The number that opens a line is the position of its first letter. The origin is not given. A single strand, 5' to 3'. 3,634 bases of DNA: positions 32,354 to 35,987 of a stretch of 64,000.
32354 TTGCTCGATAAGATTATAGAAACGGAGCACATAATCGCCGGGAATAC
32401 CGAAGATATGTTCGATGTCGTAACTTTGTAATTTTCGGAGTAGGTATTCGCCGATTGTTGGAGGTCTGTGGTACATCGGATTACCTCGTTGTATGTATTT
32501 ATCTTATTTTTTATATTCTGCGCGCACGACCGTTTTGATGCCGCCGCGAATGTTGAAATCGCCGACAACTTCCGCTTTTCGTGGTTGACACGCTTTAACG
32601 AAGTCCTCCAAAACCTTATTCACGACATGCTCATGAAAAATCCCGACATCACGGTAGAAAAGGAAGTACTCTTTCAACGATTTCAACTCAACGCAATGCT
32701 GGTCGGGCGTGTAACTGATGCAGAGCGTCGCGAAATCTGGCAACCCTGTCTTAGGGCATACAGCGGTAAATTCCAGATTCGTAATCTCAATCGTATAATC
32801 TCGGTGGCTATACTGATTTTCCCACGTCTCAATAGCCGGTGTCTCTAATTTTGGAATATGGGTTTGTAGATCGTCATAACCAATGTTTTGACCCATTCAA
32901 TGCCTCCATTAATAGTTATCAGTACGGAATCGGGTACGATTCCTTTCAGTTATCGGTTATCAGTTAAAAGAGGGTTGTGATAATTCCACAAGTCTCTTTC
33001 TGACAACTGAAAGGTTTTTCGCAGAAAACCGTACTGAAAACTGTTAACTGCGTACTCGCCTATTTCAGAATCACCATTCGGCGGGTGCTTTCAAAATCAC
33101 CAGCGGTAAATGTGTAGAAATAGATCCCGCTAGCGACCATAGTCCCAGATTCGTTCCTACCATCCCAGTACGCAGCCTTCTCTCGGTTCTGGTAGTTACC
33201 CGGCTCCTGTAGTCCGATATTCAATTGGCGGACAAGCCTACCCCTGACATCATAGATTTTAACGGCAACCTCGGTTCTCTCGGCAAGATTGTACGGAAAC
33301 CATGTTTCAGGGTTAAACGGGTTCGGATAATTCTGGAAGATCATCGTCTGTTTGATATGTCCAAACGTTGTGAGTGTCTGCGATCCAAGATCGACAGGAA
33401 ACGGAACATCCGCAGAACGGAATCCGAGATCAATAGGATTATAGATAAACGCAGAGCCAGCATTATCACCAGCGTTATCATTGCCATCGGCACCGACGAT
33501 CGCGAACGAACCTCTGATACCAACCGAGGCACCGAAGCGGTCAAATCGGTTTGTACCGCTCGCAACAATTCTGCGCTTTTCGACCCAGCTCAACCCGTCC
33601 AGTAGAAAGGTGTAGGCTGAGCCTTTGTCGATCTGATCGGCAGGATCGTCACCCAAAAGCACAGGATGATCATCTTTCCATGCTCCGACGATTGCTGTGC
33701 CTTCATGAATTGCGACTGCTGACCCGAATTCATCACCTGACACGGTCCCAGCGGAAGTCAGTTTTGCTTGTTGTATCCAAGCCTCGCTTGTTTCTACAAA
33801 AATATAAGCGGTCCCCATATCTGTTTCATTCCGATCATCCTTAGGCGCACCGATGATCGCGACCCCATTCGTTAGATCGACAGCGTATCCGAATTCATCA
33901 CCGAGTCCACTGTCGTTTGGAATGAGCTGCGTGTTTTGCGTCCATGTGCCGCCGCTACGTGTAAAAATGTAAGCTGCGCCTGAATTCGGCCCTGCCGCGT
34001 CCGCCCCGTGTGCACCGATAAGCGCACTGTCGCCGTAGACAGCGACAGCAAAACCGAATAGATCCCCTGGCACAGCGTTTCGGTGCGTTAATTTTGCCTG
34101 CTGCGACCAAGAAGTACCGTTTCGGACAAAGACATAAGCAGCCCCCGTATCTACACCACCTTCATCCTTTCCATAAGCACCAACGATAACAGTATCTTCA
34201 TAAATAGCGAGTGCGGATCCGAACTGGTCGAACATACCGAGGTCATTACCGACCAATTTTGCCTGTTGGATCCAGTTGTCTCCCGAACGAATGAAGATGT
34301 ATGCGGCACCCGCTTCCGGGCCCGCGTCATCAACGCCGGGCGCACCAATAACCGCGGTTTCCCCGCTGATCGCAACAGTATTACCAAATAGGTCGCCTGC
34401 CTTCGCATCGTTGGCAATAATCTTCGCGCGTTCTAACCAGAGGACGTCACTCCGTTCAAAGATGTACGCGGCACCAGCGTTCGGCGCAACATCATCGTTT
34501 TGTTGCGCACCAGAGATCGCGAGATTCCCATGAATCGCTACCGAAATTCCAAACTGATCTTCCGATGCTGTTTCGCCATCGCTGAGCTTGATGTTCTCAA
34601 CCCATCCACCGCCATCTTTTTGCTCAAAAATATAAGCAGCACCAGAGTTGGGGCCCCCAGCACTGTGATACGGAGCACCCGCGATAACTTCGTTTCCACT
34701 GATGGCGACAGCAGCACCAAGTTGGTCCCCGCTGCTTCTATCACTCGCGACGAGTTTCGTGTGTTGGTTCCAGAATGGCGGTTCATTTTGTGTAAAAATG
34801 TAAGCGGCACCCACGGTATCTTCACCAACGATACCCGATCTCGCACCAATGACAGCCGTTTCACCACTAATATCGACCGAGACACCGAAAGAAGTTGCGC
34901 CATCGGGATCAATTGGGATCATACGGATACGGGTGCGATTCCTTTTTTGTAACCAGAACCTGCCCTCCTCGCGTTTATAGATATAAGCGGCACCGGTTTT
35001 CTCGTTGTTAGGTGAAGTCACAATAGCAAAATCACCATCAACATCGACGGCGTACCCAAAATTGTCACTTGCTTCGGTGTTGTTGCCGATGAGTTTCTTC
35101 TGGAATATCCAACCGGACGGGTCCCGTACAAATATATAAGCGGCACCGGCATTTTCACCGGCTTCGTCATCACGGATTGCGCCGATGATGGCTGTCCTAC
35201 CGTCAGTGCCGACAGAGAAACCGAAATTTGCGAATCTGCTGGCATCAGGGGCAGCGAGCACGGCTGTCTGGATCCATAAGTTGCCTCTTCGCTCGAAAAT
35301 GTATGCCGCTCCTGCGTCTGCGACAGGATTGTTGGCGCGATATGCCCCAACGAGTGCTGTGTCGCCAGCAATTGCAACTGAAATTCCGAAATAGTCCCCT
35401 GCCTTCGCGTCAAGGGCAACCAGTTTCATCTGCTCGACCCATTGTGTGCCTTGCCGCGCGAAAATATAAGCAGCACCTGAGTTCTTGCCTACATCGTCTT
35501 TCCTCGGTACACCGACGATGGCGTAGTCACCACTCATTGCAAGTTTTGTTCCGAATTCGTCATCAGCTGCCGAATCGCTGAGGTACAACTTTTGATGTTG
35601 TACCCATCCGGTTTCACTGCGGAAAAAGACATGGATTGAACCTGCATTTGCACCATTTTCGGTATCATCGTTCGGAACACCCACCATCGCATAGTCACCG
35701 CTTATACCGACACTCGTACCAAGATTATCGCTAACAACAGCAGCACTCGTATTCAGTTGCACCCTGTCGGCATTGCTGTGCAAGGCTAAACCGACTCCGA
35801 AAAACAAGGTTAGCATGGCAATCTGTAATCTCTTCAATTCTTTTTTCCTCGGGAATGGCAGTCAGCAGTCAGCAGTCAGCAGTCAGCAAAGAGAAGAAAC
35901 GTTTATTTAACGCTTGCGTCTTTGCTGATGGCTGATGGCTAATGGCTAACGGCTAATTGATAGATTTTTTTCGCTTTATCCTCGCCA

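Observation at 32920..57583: Small hairpin module with invariant flanks and a covarying stem (8 copies, 6 different stems)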

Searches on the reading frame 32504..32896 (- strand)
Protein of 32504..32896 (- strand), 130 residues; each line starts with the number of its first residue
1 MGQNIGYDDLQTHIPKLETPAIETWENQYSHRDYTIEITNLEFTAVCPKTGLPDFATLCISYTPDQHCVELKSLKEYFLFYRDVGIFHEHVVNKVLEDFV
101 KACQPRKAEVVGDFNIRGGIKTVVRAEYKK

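Call 15: search_protein_families(library=pfam, proteins=[window:32504-32896:-])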
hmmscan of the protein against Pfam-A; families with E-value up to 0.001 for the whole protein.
window:32504-32896:- (130 aa): 1 family
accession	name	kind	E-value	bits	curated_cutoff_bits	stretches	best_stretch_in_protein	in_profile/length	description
PF14489.11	QueF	-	2.9e-31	107.9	27.3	1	53-130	1-78/81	QueF-like protein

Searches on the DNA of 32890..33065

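Call 56: search_rna_families(source=window, start=32890, end=33065, threshold=evalue, max_evalue=10, show_alignments=4)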
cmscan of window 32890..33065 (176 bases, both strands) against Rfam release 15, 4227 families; matches with E-value up to 10: 4.
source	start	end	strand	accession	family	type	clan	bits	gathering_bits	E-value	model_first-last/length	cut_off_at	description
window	32952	33010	+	RF03220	mir-2582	Gene; miRNA;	-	16.2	68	1.4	1-80/80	no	mir-2582 microRNA precursor family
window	32931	33021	+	RF03850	mir-961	Gene; miRNA;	-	13.2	100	7.5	1-85/85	no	mir-961 microRNA precursor family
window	32972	33057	+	RF01194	sn2903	Gene; snRNA; snoRNA; CD-box;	CL00066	12.7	50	3.1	1-91/91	no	Small nucleolar RNA sn2903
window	32944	33019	+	RF00253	mir-101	Gene; miRNA;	-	12.3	60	3.7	1-75/75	no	mir-101 microRNA precursor family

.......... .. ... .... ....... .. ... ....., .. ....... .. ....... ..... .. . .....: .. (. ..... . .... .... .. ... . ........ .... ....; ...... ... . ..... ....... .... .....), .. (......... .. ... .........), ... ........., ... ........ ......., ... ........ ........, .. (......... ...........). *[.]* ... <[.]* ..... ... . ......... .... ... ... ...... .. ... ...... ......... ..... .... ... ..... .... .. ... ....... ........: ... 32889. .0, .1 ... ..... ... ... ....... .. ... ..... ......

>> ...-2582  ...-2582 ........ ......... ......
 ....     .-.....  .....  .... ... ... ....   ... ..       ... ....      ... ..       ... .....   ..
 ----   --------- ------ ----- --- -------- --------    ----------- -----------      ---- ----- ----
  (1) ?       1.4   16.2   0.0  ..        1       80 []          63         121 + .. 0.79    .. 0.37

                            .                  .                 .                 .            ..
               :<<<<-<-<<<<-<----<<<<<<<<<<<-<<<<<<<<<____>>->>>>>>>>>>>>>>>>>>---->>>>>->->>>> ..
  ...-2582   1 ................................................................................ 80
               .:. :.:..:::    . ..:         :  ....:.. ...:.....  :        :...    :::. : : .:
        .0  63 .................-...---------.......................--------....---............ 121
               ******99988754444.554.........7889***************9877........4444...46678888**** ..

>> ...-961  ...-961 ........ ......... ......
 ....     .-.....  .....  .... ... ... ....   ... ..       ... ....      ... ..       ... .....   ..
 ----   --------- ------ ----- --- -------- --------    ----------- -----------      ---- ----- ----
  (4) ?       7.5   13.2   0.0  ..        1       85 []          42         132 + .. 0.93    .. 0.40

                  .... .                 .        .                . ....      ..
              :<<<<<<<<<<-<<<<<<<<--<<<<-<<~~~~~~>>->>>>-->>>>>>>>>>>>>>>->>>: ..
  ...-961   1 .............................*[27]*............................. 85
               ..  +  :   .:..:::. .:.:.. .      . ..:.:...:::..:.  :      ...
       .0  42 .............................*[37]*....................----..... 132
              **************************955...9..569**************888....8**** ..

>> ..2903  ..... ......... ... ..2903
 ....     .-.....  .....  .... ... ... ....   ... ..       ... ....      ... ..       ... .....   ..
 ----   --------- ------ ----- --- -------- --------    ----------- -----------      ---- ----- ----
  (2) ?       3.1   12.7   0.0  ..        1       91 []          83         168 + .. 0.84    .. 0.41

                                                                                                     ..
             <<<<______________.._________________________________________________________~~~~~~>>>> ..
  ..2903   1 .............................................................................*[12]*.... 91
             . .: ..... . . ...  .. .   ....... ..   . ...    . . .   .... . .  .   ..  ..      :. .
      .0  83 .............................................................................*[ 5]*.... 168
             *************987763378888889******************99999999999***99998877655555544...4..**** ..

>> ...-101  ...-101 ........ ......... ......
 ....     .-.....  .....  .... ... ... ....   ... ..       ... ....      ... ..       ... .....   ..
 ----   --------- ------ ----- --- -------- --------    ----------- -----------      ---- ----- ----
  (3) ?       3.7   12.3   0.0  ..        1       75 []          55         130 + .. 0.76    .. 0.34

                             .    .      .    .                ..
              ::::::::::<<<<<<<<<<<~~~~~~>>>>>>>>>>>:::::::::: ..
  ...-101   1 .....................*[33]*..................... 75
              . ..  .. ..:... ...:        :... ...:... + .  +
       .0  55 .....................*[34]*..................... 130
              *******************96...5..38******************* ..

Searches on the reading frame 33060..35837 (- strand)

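Call 15: search_protein_families(library=pfam, proteins=[window:33060-35837:-])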
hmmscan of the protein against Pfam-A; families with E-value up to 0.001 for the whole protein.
window:33060-35837:- (925 aa): 3 families
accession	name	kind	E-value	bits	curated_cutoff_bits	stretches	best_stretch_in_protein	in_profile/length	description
PF14312.12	FG-GAP_2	-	1.8e-190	617.5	23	14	467-515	1-49/49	FG-GAP repeat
PF13860.13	FlgD_ig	-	7.9e-08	32.6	27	1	855-911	23-74/79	FlgD Ig-like domain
PF18962.6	Por_Secre_tail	-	8.4e-05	23.2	27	1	837-923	2-75/75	Secretion system C-terminal sorting domain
